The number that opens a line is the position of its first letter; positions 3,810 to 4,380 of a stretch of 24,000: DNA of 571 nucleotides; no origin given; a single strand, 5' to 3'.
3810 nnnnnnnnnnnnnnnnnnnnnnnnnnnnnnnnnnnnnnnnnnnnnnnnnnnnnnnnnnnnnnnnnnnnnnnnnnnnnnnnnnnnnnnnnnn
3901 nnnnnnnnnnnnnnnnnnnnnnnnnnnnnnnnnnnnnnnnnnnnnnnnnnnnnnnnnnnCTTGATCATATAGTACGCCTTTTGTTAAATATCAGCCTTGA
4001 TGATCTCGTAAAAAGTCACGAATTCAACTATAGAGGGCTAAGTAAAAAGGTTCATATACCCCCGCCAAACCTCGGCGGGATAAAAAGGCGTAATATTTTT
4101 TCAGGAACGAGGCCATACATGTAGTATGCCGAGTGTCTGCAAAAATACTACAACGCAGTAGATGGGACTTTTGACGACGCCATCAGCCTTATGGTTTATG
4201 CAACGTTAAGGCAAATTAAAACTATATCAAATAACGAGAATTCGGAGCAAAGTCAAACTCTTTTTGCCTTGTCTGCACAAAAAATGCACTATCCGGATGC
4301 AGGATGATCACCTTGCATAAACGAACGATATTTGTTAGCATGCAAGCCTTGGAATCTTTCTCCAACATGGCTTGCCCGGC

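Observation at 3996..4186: MITE-like repeat family with three copies in 24 kb, all in 5' intergenic regions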

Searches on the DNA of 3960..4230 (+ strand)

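Call 29: search_rna_families(source=window, start=3960, end=4230, threshold=evalue, max_evalue=10)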
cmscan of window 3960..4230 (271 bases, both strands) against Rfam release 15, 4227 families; matches with E-value up to 10: 3.
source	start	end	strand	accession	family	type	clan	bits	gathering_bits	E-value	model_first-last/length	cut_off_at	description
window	4061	4080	+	RF03085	abiF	Gene; sRNA;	-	16.9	37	1.8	1-37/37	no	abiF RNA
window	4046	4124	-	RF01717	PhotoRC-II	Cis-reg;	-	15.4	39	5.9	1-96/96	no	PhotoRC-II RNA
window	3960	4014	-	RF01396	isrN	Gene; sRNA;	-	10.1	44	5.8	1-59/143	3'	isrN Hfq binding RNA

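Call 44: search_dna_similar(query=window:3996-4186:+, collection=plasmids, mode=distant, max_evalue=0.01)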
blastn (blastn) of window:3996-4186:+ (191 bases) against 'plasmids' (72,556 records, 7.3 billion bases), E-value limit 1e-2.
No match.
